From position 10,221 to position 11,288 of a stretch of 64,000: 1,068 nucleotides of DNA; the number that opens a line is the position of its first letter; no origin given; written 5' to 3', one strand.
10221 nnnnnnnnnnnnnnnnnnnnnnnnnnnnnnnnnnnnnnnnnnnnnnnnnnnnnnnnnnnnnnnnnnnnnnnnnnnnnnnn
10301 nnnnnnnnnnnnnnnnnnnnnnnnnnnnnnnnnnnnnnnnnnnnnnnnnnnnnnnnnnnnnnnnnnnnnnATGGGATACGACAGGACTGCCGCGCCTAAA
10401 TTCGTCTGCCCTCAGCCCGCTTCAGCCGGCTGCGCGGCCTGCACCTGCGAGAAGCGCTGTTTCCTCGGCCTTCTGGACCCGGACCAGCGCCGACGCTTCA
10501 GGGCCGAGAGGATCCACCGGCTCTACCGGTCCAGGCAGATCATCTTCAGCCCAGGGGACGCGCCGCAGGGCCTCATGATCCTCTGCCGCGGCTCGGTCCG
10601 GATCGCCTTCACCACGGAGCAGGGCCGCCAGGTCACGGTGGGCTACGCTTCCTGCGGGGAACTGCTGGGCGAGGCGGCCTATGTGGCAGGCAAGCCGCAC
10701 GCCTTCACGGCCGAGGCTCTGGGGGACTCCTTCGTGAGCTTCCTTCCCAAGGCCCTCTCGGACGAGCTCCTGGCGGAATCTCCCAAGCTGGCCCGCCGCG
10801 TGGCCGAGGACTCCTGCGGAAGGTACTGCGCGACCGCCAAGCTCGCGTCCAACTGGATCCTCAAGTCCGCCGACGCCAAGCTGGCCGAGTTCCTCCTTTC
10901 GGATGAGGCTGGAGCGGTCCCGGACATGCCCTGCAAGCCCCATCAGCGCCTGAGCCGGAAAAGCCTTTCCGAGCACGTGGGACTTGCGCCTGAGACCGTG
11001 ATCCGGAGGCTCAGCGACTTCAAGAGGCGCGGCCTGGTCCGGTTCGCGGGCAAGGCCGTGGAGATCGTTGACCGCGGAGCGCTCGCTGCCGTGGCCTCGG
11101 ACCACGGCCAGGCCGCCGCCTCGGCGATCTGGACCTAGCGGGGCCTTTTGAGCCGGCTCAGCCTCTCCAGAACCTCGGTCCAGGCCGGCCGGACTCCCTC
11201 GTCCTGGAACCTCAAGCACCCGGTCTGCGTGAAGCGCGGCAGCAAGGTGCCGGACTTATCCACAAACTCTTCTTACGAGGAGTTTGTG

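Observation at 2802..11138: Dedicated regulatory wiring around the conduit: binding-protein/kinase pair upstream, NtrC-type activator and FNR-like Cys-cluster regulator downstream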

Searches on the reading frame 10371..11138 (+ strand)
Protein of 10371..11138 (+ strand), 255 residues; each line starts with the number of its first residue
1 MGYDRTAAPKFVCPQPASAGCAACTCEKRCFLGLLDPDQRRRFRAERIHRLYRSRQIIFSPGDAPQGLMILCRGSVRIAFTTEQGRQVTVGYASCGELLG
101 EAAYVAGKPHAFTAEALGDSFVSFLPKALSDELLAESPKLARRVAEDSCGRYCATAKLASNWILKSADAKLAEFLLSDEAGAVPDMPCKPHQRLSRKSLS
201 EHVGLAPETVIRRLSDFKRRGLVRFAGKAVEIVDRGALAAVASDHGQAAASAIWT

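Call 4: search_protein_families(library=pfam, proteins=[window:10371-11138:+], max_evalue=0.01)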
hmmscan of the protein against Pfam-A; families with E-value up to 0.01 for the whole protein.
window:10371-11138:+ (255 aa): 5 families
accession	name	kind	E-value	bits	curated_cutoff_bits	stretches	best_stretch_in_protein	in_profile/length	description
PF00027.35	cNMP_binding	-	2e-16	60.2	27.5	1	50-136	2-88/89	Cyclic nucleotide-binding domain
PF13545.12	HTH_Crp_2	-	1.6e-11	44.5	27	1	170-240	2-69/70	Crp-like helix-turn-helix domain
PF25213.1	HVO_A0261_N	-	5.2e-05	23.5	35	1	193-242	24-73/86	HVO_A0261 N-terminal domain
PF13412.12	HTH_24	-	0.00011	22.2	21.9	1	192-224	16-48/48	Winged helix-turn-helix DNA-binding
PF00325.26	Crp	-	0.0005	20.2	21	1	193-222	2-31/32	Bacterial regulatory proteins, crp family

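Call 5: search_protein_families(library=ncbifam, proteins=[window:10371-11138:+], max_evalue=0.01)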
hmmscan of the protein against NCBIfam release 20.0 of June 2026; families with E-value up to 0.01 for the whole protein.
window:10371-11138:+ (255 aa): 12 families
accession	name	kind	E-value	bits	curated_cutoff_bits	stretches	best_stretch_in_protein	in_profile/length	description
NF008365.0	PRK11161.1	subfamily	2.2e-13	50.1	228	1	46-245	47-246/250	fumarate/nitrate reduction transcriptional regulator Fnr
NF045989.1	TransRegFnrLRhodb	equivalog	4.8e-13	48.9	300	1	18-247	7-240/245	transcriptional regulator FnrL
NF050806.1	TransRegFixKCaul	equivalog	1.3e-11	44.2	300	1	45-242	21-214/215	transcriptional regulator FixK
NF006901.0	PRK09392.1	equivalog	2e-11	43.6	211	1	62-243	45-222/236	transcriptional activator FtrB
NF008732.0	PRK11753.1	equivalog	5.5e-11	42.3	266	1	49-232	25-210/214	cAMP-activated global transcriptional regulator CRP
NF052518.1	TransRegLdrP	equivalog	7.1e-11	42.5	300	1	53-243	5-189/195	transcriptional regulator LdrP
NF050815.1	TransActFtrBCaul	equivalog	1.6e-10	40.7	300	1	43-243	29-224/251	transcriptional activator FtrB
NF010499.0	PRK13918.1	equivalog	3e-09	36.7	274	1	52-243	17-202/205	CRP/FNR family transcriptional regulator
TIGR03697.1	NtcA_cyano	equivalog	1.5e-06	28.1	244.95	1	57-236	3-186/193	global nitrogen regulator NtcA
NF053664.1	TransRegPtrACyano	equivalog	3.9e-06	26.3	300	1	68-226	30-183/196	Crp/Fnr family transcriptional regulator PtrA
NF041163.2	encap_f2b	equivalog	1.4e-05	24.4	400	1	49-146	97-195/450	family 2B encapsulin nanocompartment shell protein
TIGR03896.1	cyc_nuc_ocin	subfamily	0.0002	20.8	161.05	1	56-143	170-257/317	bacteriocin-type transport-associated protein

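Call 11: find_encoding_contigs(protein=window:10371-11138:+, flank=10000, max_places=6)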
Protein window:10371-11138:+ (255 aa): no gene with exactly this product is on record in the collection.

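Call 13: find_homologous_proteins(query=window:10371-11138:+, max_evalue=0.00001)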
Query window:10371-11138:+ (255 aa): 8 proteins with E <= 0.00001 among 6225 candidates.
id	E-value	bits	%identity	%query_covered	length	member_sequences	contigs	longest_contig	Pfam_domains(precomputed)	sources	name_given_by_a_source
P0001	1.9e-165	566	100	100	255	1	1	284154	PF13545.13,PF00027.36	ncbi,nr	ncbi:MAG: Crp/Fnr family transcriptional regulator [Elusimicrobia bacterium]|nr:Crp/Fnr family trans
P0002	1.5e-102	360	66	96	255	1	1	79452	PF13545.13,PF00027.36,PF00325.27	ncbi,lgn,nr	ncbi:MAG: Crp/Fnr family transcriptional regulator [Elusimicrobia bacterium]|nr:Crp/Fnr family trans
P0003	4.3e-90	320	68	83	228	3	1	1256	PF13545.13,PF00027.36,PF00325.27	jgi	jgi:CRP/FNR family transcriptional regulator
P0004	7.0e-14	70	28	84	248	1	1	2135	PF13545.13,PF00027.36,PF00325.27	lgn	-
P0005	1.2e-13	69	29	72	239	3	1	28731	PF13545.13,PF00027.36,PF00325.27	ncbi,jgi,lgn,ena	jgi:CRP-like cAMP-binding protein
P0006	1.0e-12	66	29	72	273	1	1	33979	PF13545.13,PF00027.36,PF00325.27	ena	-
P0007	8.5e-10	57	31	70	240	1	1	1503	PF13545.13,PF00027.36,PF00325.27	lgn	-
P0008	1.6e-8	53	32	72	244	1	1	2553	PF13545.13,PF00027.36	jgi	jgi:CRP/FNR family transcriptional regulator, cyclic AMP receptor protein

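Call 14: find_encoding_contigs(protein=P0002, flank=10000, max_places=4)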
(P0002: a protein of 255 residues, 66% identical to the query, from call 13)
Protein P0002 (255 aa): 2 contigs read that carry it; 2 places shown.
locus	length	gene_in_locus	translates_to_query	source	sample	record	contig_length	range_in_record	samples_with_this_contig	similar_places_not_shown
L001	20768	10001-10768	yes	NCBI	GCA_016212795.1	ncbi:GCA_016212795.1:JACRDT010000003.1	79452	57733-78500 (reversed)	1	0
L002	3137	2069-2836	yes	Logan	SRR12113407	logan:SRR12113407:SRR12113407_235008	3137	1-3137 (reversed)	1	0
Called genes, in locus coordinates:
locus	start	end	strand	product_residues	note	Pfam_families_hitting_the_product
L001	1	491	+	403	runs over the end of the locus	PF03453:MoeA_N, PF00994:MoCF_biosynth, PF03454:MoeA_C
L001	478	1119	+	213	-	PF03205:MobB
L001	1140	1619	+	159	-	-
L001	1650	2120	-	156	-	PF03473:MOSC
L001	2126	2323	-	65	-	PF02416:TatA_B_E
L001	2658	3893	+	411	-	-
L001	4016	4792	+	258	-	PF00037:Fer4 (faint), PF12797:Fer4_2 (weak), PF12837:Fer4_6 (faint), PF13187:Fer4_9 (weak), PF13247:Fer4_11, PF12838:Fer4_7 (weak), PF13237:Fer4_10 (weak), PF13247:Fer4_11 (weak)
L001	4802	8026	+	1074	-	PF04879:Molybdop_Fe4S4 (weak), PF00384:Molybdopterin, PF01568:Molydop_binding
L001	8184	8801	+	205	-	PF12804:NTP_transf_3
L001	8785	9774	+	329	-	PF04055:Radical_SAM, PF06463:Mob_synth_C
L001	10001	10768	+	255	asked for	PF00027:cNMP_binding, PF13545:HTH_Crp_2, PF00325:Crp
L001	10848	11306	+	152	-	PF00027:cNMP_binding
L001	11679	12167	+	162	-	-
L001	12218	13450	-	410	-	PF14522:Cytochrome_C7 (faint), PF09699:Paired_CXXCH_1 (faint), PF14537:Cytochrom_c3_2 (weak)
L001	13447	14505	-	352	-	PF00033:Cytochrome_B, PF13631:Cytochrom_B_N_2, PF00032:Cytochrom_B_C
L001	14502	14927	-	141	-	PF25471:TM_PetC (weak), PF00355:Rieske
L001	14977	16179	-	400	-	PF03916:NrfD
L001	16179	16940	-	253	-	PF12838:Fer4_7, PF13183:Fer4_8 (weak), PF13237:Fer4_10 (weak), PF13247:Fer4_11, PF00037:Fer4 (weak), PF12797:Fer4_2 (weak), PF12837:Fer4_6 (weak), PF13237:Fer4_10 (weak), +5 more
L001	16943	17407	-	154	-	PF13435:Cytochrome_C554 (faint), PF09699:Paired_CXXCH_1 (faint), PF14522:Cytochrome_C7 (faint), PF14537:Cytochrom_c3_2 (weak)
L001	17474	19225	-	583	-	PF03264:Cytochrom_NNT, PF14522:Cytochrome_C7 (faint), PF02085:Cytochrom_CIII (faint), PF14537:Cytochrom_c3_2 (weak)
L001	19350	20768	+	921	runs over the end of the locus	PF02085:Cytochrom_CIII (faint), PF09699:Paired_CXXCH_1 (faint), PF14522:Cytochrome_C7 (faint), PF14537:Cytochrom_c3_2 (faint), PF22113:Mtrc-MtrF_II-IV_dom (faint)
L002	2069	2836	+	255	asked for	PF00027:cNMP_binding, PF13545:HTH_Crp_2, PF00325:Crp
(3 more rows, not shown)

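Call 57: search_protein_representatives(protein=window:10371-11138:+)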
Query: 255 residues. Proteins with E-value up to 0.001 (for the whole library): 12990; up to 1e-10: 1160; up to 1e-30: 5. The best 150 are listed.
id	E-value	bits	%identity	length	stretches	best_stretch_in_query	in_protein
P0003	1.4e-90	319.6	68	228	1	40-251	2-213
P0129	1.0e-66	241.4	47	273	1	1-254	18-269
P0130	5.4e-51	189.9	40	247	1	1-243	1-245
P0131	5.3e-48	180.1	40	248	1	10-239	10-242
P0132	1.5e-40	155.7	36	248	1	9-240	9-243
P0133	3.7e-28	115.1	37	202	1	50-243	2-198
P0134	2.3e-25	106.0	29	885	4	30-141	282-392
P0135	1.2e-24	103.6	33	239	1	20-243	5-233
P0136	8.0e-24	100.9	34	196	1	67-247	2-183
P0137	8.0e-24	100.9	30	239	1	20-239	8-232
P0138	1.1e-23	100.5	30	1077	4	40-141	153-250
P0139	1.2e-23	100.3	29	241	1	17-241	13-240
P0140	3.0e-23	99.0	29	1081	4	51-144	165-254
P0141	6.1e-23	98.1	29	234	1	21-243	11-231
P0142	3.7e-22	95.5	30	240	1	15-242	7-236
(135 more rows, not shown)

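Call 65: search_protein_families(library=pfam, proteins=[L001:2658-3893:+, L001:10848-11306:+], max_evalue=0.001)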
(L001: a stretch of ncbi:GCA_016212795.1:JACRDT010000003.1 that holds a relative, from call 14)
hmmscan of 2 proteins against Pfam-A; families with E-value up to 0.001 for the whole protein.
L001:2658-3893:+ (411 aa): 0 families

L001:10848-11306:+ (152 aa): 1 family
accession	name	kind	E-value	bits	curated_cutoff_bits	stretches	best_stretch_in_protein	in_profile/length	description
PF00027.35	cNMP_binding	-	2.9e-10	40.4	27.5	1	34-119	2-87/89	Cyclic nucleotide-binding domain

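Call 80: find_encoding_contigs(protein=P0129, flank=8000, max_places=2)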
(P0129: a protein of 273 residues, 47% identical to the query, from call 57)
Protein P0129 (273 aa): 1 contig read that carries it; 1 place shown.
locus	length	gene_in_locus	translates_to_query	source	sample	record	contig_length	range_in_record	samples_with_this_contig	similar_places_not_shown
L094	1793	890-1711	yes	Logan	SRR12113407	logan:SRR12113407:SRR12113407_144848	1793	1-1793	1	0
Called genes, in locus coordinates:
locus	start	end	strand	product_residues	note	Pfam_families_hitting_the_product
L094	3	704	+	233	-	?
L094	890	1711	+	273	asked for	PF00027:cNMP_binding, PF13545:HTH_Crp_2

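Call 82: find_encoding_contigs(protein=P0130, flank=8000, max_places=2)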
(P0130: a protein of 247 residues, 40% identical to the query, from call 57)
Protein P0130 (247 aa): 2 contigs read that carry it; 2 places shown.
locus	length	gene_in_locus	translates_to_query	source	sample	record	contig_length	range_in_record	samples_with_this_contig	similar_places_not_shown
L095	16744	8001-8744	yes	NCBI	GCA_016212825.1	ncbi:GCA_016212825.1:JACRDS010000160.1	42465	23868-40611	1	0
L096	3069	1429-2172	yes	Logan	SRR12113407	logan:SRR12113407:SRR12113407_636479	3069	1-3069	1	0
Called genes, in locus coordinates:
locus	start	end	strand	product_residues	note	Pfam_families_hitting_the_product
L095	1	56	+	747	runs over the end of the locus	PF14814:UB2H (weak), PF00912:Transgly, PF00905:Transpeptidase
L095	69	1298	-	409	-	PF14522:Cytochrome_C7 (faint), PF09699:Paired_CXXCH_1 (faint), PF14537:Cytochrom_c3_2 (weak)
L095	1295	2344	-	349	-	PF00033:Cytochrome_B, PF13631:Cytochrom_B_N_2, PF00032:Cytochrom_B_C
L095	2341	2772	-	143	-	PF25471:TM_PetC (weak), PF00355:Rieske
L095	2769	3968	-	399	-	PF03916:NrfD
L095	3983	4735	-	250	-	PF13187:Fer4_9 (faint), PF00037:Fer4 (weak), PF12797:Fer4_2 (weak), PF12838:Fer4_7, PF13183:Fer4_8 (weak), PF13237:Fer4_10 (weak), PF13247:Fer4_11, PF00037:Fer4 (weak), +3 more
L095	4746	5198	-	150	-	PF13435:Cytochrome_C554 (faint), PF14537:Cytochrom_c3_2 (weak), PF14522:Cytochrome_C7 (weak)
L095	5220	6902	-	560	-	PF03264:Cytochrom_NNT, PF14522:Cytochrome_C7 (faint), PF02085:Cytochrom_CIII (faint), PF14537:Cytochrom_c3_2 (weak)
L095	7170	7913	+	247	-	PF00027:cNMP_binding, PF13545:HTH_Crp_2, PF00325:Crp (faint)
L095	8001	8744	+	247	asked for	PF00027:cNMP_binding, PF13545:HTH_Crp_2, PF00325:Crp (weak)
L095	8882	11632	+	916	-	PF09699:Paired_CXXCH_1 (faint), PF14522:Cytochrome_C7 (faint), PF14537:Cytochrom_c3_2 (faint), PF01292:Ni_hydr_CYTB (faint)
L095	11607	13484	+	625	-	PF02085:Cytochrom_CIII (faint), PF14537:Cytochrom_c3_2 (faint), PF09699:Paired_CXXCH_1 (faint), PF14522:Cytochrome_C7 (faint), PF01292:Ni_hydr_CYTB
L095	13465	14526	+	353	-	PF05140:ResB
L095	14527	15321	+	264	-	PF01578:Cytochrom_C_asm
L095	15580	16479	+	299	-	PF22113:Mtrc-MtrF_II-IV_dom (faint), PF22678:Cytochrom_c_NrfB-like, PF09699:Paired_CXXCH_1, PF14537:Cytochrom_c3_2 (weak), PF09699:Paired_CXXCH_1, PF14522:Cytochrome_C7 (weak), PF09699:Paired_CXXCH_1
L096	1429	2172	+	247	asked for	PF00027:cNMP_binding, PF13545:HTH_Crp_2, PF00325:Crp (weak)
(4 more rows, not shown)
